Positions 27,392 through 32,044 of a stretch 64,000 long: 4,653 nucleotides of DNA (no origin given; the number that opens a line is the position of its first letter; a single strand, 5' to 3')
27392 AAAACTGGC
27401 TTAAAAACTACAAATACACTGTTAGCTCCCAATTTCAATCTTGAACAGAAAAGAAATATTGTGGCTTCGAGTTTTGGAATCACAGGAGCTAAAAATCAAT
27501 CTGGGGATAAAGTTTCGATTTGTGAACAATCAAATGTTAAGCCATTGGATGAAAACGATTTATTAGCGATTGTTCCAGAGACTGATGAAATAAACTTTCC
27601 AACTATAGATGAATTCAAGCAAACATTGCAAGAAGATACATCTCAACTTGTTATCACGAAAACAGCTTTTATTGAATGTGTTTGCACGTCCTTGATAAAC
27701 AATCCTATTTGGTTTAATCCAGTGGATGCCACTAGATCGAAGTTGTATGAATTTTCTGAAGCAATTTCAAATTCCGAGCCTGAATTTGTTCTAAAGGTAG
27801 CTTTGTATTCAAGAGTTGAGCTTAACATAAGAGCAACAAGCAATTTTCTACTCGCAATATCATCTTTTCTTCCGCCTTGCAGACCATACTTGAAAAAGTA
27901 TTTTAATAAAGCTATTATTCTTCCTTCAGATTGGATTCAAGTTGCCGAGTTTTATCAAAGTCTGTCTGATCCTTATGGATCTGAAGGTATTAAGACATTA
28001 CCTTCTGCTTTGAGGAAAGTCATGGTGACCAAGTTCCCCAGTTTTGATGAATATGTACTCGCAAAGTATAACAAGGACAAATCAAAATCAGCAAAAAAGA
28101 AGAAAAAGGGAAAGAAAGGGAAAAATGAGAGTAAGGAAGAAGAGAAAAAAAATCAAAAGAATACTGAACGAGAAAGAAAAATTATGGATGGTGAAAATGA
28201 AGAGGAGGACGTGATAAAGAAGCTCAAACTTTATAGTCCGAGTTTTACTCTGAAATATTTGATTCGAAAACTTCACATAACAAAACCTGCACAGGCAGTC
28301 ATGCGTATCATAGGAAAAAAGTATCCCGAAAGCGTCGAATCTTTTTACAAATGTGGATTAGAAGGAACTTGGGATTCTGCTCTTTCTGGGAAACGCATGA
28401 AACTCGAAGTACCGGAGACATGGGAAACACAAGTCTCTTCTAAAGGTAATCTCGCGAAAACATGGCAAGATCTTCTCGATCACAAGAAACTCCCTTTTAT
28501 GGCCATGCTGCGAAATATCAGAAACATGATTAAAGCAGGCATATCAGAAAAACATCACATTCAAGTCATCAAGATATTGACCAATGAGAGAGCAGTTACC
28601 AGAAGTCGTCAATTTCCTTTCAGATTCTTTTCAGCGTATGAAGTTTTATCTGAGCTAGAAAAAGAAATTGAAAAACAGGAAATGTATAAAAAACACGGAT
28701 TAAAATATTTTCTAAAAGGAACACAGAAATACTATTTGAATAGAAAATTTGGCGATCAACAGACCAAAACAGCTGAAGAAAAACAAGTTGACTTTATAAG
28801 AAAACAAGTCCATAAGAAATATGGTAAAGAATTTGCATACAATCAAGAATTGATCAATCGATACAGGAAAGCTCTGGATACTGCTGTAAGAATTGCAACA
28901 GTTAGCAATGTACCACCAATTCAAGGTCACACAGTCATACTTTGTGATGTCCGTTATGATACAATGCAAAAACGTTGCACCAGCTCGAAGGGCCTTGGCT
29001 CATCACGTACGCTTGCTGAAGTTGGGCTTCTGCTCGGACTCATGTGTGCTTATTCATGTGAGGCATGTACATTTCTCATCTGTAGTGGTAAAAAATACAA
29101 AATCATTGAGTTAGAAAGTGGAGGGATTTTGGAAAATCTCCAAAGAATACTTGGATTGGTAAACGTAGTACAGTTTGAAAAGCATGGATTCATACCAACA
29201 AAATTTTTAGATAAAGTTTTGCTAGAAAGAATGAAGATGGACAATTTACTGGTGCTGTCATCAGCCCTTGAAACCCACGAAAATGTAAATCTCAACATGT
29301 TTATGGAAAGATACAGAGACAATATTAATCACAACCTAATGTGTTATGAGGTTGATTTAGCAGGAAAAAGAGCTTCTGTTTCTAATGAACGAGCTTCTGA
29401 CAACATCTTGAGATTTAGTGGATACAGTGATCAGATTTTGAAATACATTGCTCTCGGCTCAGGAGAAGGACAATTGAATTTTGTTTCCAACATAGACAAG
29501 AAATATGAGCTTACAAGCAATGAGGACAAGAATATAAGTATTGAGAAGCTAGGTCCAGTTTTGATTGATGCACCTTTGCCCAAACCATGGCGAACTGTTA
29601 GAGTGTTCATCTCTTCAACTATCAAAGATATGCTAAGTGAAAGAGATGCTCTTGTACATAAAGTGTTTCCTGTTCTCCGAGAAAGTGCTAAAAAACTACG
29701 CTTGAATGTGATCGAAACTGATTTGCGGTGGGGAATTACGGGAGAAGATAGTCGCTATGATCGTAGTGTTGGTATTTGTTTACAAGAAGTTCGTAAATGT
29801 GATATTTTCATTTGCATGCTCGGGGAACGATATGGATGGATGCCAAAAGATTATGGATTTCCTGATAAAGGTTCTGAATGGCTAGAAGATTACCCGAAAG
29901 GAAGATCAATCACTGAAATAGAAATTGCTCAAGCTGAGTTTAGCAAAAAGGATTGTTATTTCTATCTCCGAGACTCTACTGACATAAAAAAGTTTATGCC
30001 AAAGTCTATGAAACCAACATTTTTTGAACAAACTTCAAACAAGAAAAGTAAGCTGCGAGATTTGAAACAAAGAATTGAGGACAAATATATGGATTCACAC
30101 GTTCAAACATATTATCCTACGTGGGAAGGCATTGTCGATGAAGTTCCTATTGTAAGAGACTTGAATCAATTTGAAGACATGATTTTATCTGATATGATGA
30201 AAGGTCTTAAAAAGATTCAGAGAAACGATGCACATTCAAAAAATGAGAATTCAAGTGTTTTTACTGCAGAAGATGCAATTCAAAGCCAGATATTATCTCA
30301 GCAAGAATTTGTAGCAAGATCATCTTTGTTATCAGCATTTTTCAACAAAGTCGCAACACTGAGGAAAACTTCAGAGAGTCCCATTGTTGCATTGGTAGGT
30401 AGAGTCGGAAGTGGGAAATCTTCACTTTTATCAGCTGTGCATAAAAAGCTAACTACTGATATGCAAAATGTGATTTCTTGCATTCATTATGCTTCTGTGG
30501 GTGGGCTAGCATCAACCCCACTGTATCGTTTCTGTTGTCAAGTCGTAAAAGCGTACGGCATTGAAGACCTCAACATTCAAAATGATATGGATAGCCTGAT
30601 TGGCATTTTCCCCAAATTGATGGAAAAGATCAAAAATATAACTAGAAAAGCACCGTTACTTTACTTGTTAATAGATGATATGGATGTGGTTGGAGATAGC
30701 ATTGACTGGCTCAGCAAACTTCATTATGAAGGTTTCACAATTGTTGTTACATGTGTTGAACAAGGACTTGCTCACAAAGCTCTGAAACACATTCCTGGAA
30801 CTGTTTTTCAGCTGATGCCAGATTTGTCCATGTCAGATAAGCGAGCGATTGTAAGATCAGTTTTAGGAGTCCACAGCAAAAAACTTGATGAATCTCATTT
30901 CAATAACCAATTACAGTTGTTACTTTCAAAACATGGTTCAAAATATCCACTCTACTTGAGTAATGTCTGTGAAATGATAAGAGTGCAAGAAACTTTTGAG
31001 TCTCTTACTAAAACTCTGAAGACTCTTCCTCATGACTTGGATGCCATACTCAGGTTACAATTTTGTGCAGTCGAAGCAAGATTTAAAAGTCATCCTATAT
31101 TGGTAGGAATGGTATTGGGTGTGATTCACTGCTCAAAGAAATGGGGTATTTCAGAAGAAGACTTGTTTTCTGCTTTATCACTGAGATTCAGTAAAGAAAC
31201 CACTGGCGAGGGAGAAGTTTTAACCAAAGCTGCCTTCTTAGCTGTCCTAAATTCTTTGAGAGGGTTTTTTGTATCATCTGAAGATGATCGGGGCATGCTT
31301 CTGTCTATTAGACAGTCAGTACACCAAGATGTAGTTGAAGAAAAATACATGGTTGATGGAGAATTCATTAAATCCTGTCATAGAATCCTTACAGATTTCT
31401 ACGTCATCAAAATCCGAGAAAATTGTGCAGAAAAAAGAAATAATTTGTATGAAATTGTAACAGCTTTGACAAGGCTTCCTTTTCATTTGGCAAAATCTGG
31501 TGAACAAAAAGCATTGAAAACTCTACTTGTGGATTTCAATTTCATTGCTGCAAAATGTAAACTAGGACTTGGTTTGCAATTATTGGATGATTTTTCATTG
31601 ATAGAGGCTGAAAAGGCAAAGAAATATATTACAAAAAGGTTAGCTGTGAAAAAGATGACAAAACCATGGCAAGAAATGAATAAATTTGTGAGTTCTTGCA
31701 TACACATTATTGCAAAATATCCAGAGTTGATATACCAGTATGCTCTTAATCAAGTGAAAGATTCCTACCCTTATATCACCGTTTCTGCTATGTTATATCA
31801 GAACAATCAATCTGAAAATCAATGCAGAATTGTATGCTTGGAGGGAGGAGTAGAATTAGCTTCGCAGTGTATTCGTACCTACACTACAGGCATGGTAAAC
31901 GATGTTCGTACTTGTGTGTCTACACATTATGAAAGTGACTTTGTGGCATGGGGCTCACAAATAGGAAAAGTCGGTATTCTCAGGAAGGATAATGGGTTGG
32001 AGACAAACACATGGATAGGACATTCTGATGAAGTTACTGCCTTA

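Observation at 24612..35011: Two intronless DNA-end and telomere-associated genes (PNKP then TEP1) in tandem, 645 bp apart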

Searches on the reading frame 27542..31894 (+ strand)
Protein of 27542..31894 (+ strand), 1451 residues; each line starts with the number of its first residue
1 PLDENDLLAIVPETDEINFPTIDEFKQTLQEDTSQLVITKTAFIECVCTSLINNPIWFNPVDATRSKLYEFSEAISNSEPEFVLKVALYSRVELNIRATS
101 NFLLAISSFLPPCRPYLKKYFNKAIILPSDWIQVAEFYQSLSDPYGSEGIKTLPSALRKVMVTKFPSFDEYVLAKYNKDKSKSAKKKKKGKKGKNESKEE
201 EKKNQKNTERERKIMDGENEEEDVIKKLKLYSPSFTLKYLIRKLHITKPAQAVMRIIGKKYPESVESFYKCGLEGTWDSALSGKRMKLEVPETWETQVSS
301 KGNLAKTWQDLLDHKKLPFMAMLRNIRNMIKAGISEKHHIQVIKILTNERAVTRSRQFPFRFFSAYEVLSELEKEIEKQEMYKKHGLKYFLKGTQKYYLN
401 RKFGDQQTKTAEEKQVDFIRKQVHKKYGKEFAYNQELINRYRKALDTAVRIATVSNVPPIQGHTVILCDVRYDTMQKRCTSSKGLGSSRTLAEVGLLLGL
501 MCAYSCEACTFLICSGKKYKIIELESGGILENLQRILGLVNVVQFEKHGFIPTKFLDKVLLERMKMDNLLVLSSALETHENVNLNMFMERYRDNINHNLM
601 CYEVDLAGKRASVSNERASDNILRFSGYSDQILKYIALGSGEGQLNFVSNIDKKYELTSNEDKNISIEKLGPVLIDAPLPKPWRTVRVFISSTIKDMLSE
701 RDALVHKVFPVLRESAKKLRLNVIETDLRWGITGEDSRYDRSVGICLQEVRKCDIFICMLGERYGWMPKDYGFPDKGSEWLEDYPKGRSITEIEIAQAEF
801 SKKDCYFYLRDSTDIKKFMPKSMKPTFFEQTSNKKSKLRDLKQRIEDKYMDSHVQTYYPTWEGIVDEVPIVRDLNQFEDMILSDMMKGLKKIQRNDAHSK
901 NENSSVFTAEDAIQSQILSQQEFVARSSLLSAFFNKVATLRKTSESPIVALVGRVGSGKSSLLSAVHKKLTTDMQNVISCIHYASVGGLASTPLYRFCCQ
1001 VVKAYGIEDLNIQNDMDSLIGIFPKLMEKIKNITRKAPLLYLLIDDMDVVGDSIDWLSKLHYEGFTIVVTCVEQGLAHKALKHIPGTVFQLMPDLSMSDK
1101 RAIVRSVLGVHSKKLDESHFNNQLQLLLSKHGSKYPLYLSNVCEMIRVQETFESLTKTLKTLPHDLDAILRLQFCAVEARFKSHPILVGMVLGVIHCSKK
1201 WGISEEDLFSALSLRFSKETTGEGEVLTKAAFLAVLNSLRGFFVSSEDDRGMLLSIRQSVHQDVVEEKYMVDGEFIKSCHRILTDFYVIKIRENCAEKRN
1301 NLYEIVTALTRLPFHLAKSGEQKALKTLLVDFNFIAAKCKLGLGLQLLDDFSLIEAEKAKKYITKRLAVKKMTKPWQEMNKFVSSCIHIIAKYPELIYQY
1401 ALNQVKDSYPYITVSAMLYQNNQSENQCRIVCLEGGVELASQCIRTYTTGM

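Call 20: find_homologous_proteins(query=window:27542-31894:+, max_evalue=1e-20)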
Query window:27542-31894:+ (1451 aa): 268 proteins with E <= 1e-20 among 8000 candidates; the best 120 are listed.
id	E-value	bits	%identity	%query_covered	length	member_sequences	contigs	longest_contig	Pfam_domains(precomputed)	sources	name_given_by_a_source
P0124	4.1e-269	914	37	99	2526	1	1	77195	PF17005.12,PF25048.2,PF23342.2,PF23411.2,PF00004.36,PF13191.13,PF23393.3,PF23609.2,PF20426.5,PF24883.3,PF05729.19,PF25460.2,PF25178.1,PF23775.2,PF25173.2,PF23383.2,PF25171.2,PF12894.14,PF24780.2,PF16755.12,PF23761.2,PF25172.2,PF24782.3,PF08662.18,PF25047.1,PF19334.5,PF23756.2,PF23098.2,PF25168.2,PF2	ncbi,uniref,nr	ncbi:telomerase protein component 1-like [Anneissia japonica]|uniref:telomerase protein component 1-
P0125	3.3e-262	891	37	98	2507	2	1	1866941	PF17005.12,PF25048.2,PF23342.2,PF23411.2,PF13191.13,PF23393.3,PF23609.2,PF24797.2,PF20426.5,PF05729.19,PF25460.2,PF25178.1,PF23775.2,PF25173.2,PF23383.2,PF25171.2,PF12894.14,PF24780.2,PF23761.2,PF25172.2,PF24782.3,PF08662.18,PF25047.1,PF19334.5,PF23756.2,PF23098.2,PF25168.2,PF24105.2,PF24805.2,PF240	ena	-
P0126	1.4e-257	876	36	95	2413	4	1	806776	PF23769.2,PF17005.12,PF25048.2,PF23342.2,PF13191.13,PF23393.3,PF23609.2,PF20426.5,PF24883.3,PF05729.19,PF25460.2,PF25178.1,PF23775.2,PF25173.2,PF23383.2,PF25171.2,PF12894.14,PF24780.2,PF23761.2,PF25172.2,PF24782.3,PF08662.18,PF25047.1,PF19334.5,PF23756.2,PF23098.2,PF25168.2,PF24105.2,PF24805.2,PF240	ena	-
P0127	6.0e-257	874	36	97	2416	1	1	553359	PF23769.2,PF17005.12,PF25048.2,PF23342.2,PF23411.2,PF23215.1,PF13191.13,PF23393.3,PF23609.2,PF24797.2,PF20426.5,PF25460.2,PF11715.17,PF25178.1,PF23775.2,PF25173.2,PF23383.2,PF25171.2,PF12894.14,PF20703.4,PF24780.2,PF25172.2,PF24782.3,PF08662.18,PF25047.1,PF19334.5,PF23098.2,PF25168.2,PF24105.2,PF248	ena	-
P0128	6.6e-256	870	36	97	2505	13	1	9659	PF23769.2,PF25048.2,PF23342.2,PF23411.2,PF13191.13,PF23393.3,PF23609.2,PF20426.5,PF24883.3,PF25460.2,PF25178.1,PF23775.2,PF25173.2,PF23383.2,PF25171.2,PF12894.14,PF21031.3,PF24780.2,PF23761.2,PF25172.2,PF24782.3,PF08662.18,PF25047.1,PF19334.5,PF23756.2,PF23098.2,PF25168.2,PF24105.2,PF24805.2,PF24017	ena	-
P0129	1.1e-254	866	36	93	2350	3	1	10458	PF17005.12,PF25048.2,PF23342.2,PF23411.2,PF13191.13,PF23393.3,PF23609.2,PF20426.5,PF24883.3,PF05729.19,PF25460.2,PF11715.17,PF25178.1,PF23775.2,PF25173.2,PF23383.2,PF25171.2,PF12894.14,PF24780.2,PF23761.2,PF25172.2,PF24782.3,PF08662.18,PF25047.1,PF19334.5,PF23756.2,PF23098.2,PF25168.2,PF24105.2,PF24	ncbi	-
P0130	2.6e-254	865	36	97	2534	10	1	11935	PF23769.2,PF17005.12,PF25048.2,PF23342.2,PF23411.2,PF23215.1,PF13191.13,PF23393.3,PF23609.2,PF24797.2,PF20426.5,PF24883.3,PF05729.19,PF25460.2,PF25178.1,PF23775.2,PF25173.2,PF23383.2,PF25171.2,PF12894.14,PF24780.2,PF23761.2,PF25172.2,PF24782.3,PF08662.18,PF25047.1,PF19334.5,PF23756.2,PF23098.2,PF251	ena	-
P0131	4.3e-252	858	37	95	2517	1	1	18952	PF17005.12,PF25048.2,PF23342.2,PF23411.2,PF13191.13,PF23393.3,PF23609.2,PF24797.2,PF20426.5,PF05729.19,PF25460.2,PF25178.1,PF23775.2,PF25173.2,PF23383.2,PF25171.2,PF12894.14,PF21031.3,PF24780.2,PF23761.2,PF25172.2,PF24782.3,PF08662.18,PF25047.1,PF19334.5,PF23756.2,PF23098.2,PF25168.2,PF24105.2,PF248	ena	-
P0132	4.5e-252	858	37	96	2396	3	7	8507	PF25048.2,PF23342.2,PF23411.2,PF13191.13,PF23393.3,PF23609.2,PF24797.2,PF20426.5,PF24883.3,PF05729.19,PF25460.2,PF11715.17,PF25178.1,PF23775.2,PF25173.2,PF23383.2,PF25171.2,PF12894.14,PF21031.3,PF24780.2,PF25172.2,PF24782.3,PF08662.18,PF25047.1,PF19334.5,PF23098.2,PF25168.2,PF24105.2,PF24805.2,PF240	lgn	-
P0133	2.7e-251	855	35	98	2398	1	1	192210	PF25048.2,PF23342.2,PF23411.2,PF23393.3,PF23609.2,PF20426.5,PF24883.3,PF25460.2,PF25178.1,PF23775.2,PF25173.2,PF23383.2,PF25171.2,PF12894.14,PF21031.3,PF24780.2,PF25172.2,PF24782.3,PF08662.18,PF25047.1,PF19334.5,PF23743.2,PF23756.2,PF23098.2,PF25168.2,PF24105.2,PF24805.2,PF24017.3,PF13570.14,PF24817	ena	-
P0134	2.7e-251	855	35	97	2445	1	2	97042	PF25168.2,PF24105.2,PF24805.2,PF25048.2,PF24017.3,PF23342.2,PF23411.2,PF13570.14,PF24817.2,PF13191.13,PF23393.3,PF23389.2,PF23609.2,PF20426.5,PF25469.2,PF24883.3,PF23341.2,PF05729.19,PF05731.18,PF25460.2,PF00400.39,PF23414.2,PF25178.1,PF23410.5,PF23775.2,PF25174.2,PF24814.2,PF23381.2,PF25173.2,PF233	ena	-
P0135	3.9e-251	855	36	97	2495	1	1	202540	PF23769.2,PF17005.12,PF25048.2,PF23342.2,PF23411.2,PF23393.3,PF23609.2,PF20426.5,PF05729.19,PF25460.2,PF25178.1,PF23775.2,PF25173.2,PF23383.2,PF25171.2,PF12894.14,PF21031.3,PF24780.2,PF25172.2,PF24782.3,PF08662.18,PF25047.1,PF19334.5,PF23743.2,PF23756.2,PF23098.2,PF25168.2,PF24105.2,PF24805.2,PF2401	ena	-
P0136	6.3e-250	851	36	96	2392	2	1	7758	PF25048.2,PF23342.2,PF23411.2,PF13191.13,PF23393.3,PF23609.2,PF24797.2,PF20426.5,PF05729.19,PF25460.2,PF25178.1,PF23775.2,PF25173.2,PF23383.2,PF25171.2,PF12894.14,PF20703.4,PF24780.2,PF25172.2,PF24782.3,PF08662.18,PF25047.1,PF19334.5,PF23743.2,PF23756.2,PF23098.2,PF25168.2,PF24105.2,PF24805.2,PF2401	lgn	-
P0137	1.4e-249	849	36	97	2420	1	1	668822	PF23769.2,PF25048.2,PF23342.2,PF23411.2,PF13191.13,PF23393.3,PF23609.2,PF24797.2,PF20426.5,PF24883.3,PF05729.19,PF25460.2,PF25178.1,PF23775.2,PF25173.2,PF23383.2,PF25171.2,PF12894.14,PF24780.2,PF25172.2,PF24782.3,PF08662.18,PF25047.1,PF19334.5,PF23756.2,PF23098.2,PF25168.2,PF24105.2,PF24805.2,PF2401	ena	-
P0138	3.7e-249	848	36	98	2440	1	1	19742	PF23769.2,PF17005.12,PF25048.2,PF23342.2,PF23411.2,PF13191.13,PF23393.3,PF23609.2,PF20426.5,PF24883.3,PF05729.19,PF25460.2,PF11715.17,PF25178.1,PF23775.2,PF25173.2,PF23383.2,PF25171.2,PF12894.14,PF21031.3,PF24780.2,PF25172.2,PF24782.3,PF08662.18,PF25047.1,PF19334.5,PF23743.2,PF23756.2,PF23098.2,PF25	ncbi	-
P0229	1.3e-178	614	35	76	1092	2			PF07693.21,PF24883.3,PF13271.12,PF05731.18,PF13401.13,PF01637.25,PF13191.13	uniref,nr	uniref:Telomerase protein component 1-like n=1 Tax=Phallusia mammillata TaxID=59560 RepID=A0A6F9DJ15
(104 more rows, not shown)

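Call 40: find_homologous_proteins(query=P0229, max_evalue=1e-40)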
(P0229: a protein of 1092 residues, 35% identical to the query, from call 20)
Query P0229 (1092 aa): 57 proteins with E <= 1e-40 among 8000 candidates.
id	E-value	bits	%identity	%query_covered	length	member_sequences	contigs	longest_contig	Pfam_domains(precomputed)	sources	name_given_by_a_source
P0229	0.0e+0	2537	100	100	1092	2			PF07693.21,PF24883.3,PF13271.12,PF05731.18,PF13401.13,PF01637.25,PF13191.13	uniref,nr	uniref:Telomerase protein component 1-like n=1 Tax=Phallusia mammillata TaxID=59560 RepID=A0A6F9DJ15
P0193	1.4e-149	518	33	88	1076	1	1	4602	PF24883.3,PF13271.12,PF05731.18,PF19334.5,PF13401.13,PF20703.4,PF13191.13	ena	-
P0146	4.5e-146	506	29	72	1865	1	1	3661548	PF25168.2,PF24105.2,PF24805.2,PF24017.3,PF24817.2,PF25469.2,PF24883.3,PF05731.18,PF00400.39,PF23414.2,PF25178.1,PF25174.2,PF24814.2,PF23381.2,PF25173.2,PF25171.2,PF13271.12,PF25175.2,PF24796.2,PF17908.7,PF25172.2,PF24782.3,PF25391.2,PF24807.2,PF25047.1,PF19334.5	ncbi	ncbi:telomerase protein component 1, partial [Plakobranchus ocellatus]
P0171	1.1e-142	495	35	60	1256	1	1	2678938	PF13271.12,PF05731.18,PF19334.5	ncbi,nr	ncbi:Telomerase protein component 1 [Branchiostoma belcheri]|nr:Telomerase protein component 1 [Bran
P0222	1.8e-134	468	30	93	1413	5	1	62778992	PF19995.6,PF13271.12,PF05729.19,PF05731.18,PF19334.5,PF13401.13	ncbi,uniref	ncbi:telomerase protein component 1 isoform X1 [Hemitrygon akajei]|uniref:telomerase protein compone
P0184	8.7e-134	466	30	66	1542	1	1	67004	PF24883.3,PF13271.12,PF05731.18,PF19334.5,PF13191.13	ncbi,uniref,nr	ncbi:telomerase protein component 1 [Elysia marginata]|uniref:Telomerase protein component 1 n=1 Tax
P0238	3.3e-130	454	33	73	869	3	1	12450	PF13271.12,PF05731.18,PF19334.5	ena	-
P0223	3.2e-125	437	29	93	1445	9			PF24883.3,PF13271.12,PF05729.19,PF05731.18,PF19334.5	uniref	uniref:telomerase protein component 1-like n=1 Tax=Pristiophorus japonicus TaxID=55135 RepID=UPI0039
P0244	3.3e-124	434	30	93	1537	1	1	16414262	PF24883.3,PF13271.12,PF05729.19,PF05731.18,PF19334.5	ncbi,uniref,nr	ncbi:telomerase protein component 1 [Stegostoma tigrinum]|uniref:telomerase protein component 1 n=1 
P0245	4.0e-122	427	29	94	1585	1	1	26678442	PF24883.3,PF13271.12,PF05729.19,PF05731.18,PF19334.5,PF13401.13,PF13191.13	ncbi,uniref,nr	ncbi:hypothetical protein HF521_002627 [Silurus meridionalis]|uniref:Telomerase protein component 1 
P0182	5.9e-120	420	36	58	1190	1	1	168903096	PF13271.12,PF05731.18,PF19334.5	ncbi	ncbi:hypothetical protein ScPMuIL_001568 [Solemya velum]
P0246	7.9e-120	419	29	94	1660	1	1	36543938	PF24883.3,PF13271.12,PF05729.19,PF05731.18,PF19334.5,PF13401.13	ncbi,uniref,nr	ncbi:hypothetical protein G5714_002091 [Onychostoma macrolepis]|uniref:TROVE domain-containing prote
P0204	1.0e-117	412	29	94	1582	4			PF25469.2,PF24883.3,PF13271.12,PF05731.18,PF19334.5,PF20703.4,PF13191.13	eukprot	eukprot:TCONS_00049092-protein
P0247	5.1e-117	410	28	94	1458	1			PF24883.3,PF13271.12,PF05729.19,PF05731.18,PF19334.5,PF13191.13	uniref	uniref:TROVE domain-containing protein n=2 Tax=Anabas testudineus TaxID=64144 RepID=A0A7N6A9P9_ANATE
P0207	1.3e-108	382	34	64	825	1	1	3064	PF13271.12,PF05731.18,PF19334.5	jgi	jgi:telomerase protein component 1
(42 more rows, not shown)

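Call 49: find_encoding_contigs(protein=P0124, flank=1000, max_places=1)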
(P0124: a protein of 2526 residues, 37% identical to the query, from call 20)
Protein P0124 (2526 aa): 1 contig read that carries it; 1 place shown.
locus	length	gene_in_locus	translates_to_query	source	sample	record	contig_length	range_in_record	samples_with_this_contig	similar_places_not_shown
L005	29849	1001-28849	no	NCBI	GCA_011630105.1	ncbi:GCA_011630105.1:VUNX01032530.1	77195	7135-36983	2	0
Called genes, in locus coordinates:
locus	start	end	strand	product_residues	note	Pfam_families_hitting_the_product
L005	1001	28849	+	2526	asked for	PF05731:TROVE, PF19334:DUF5920, PF13271:DUF4062, PF24782:WD40_MABP1-WDR62_2nd, PF24807:WD40_CDC20-Fz, PF25047:Beta-prop_TEP1_2nd, PF23381:Beta-prop_IFT122_1st, PF23414:Beta-prop_EML_2, +102 more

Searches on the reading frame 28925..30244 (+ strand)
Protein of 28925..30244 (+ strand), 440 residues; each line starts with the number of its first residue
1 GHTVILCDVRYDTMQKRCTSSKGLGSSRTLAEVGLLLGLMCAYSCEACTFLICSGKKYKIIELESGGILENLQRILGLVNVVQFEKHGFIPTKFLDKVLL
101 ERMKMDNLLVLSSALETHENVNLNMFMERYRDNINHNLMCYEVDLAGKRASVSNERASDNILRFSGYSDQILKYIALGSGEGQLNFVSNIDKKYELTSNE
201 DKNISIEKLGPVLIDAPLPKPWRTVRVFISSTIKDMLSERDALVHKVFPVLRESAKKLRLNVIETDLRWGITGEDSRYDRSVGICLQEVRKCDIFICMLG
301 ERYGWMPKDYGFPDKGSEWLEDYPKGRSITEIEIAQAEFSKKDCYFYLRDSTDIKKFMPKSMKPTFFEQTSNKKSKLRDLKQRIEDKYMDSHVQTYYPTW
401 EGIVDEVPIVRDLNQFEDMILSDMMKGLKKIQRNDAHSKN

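Call 67: search_protein_families(library=pfam, proteins=[window:28925-30244:+], max_evalue=0.01)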
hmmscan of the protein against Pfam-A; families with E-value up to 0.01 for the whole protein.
window:28925-30244:+ (440 aa): 2 families
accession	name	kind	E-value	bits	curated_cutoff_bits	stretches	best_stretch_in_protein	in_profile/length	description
PF13271.11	DUF4062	-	1.1e-16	61.2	24.7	1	226-337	1-82/82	Domain of unknown function (DUF4062)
PF19334.4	DUF5920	-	2.9e-07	30.7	27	1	29-217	15-199/203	Domain of unknown function (DUF5920)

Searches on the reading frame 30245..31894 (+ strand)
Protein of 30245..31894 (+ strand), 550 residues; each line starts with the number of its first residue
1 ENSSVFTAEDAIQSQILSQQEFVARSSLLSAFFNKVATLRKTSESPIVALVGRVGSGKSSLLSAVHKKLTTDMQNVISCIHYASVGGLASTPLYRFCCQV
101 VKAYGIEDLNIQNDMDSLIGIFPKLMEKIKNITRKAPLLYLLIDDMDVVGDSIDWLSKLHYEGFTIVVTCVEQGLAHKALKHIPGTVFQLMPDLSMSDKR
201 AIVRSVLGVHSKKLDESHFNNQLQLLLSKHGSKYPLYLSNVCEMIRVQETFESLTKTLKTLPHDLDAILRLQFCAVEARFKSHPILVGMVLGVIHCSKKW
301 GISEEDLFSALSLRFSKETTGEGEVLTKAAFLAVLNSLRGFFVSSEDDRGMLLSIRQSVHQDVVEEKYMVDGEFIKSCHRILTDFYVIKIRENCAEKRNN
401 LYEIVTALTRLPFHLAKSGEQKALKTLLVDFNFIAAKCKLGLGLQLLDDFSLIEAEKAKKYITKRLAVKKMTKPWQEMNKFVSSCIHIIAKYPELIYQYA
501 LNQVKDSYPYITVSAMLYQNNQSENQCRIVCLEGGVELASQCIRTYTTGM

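Call 67: search_protein_families(library=pfam, proteins=[window:30245-31894:+], max_evalue=0.01)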
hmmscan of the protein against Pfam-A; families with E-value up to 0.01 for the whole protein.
window:30245-31894:+ (550 aa): 11 families
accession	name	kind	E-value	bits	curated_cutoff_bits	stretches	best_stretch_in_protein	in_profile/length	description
PF17908.6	APAF1_C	-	2.4e-06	28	22.8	1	408-510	32-125/135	APAF-1 helical domain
PF13191.12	AAA_16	-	3.7e-06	28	32.6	1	21-147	1-142/167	AAA ATPase domain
PF25199.1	nSTAND_NTPase5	-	9.7e-05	22.7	34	0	20-70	16-66/145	Novel STAND NTPase 5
PF00931.28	NB-ARC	-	0.00021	21.1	23.5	1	38-261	11-221/248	NB-ARC domain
PF13401.12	AAA_22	-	0.00039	21.2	27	1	44-159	4-104/130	AAA domain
PF20703.3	nSTAND1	-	0.0013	18.9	27.1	1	20-64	14-52/379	Novel STAND NTPase 1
PF24883.2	NPHP3_N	-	0.002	18.8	24.8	0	39-81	16-58/164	Nephrocystin 3, N-terminal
PF05729.18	NACHT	-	0.0021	18.4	26.7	1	48-205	3-162/167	NACHT domain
PF00005.33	ABC_tran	-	0.0046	18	25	0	44-73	10-39/137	ABC transporter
PF13555.12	AAA_29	-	0.0069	16.6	27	0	38-70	16-47/61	P-loop containing region of AAA domain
PF03193.22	RsgA_GTPase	-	0.0074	16.6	30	0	34-76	95-137/174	RsgA GTPase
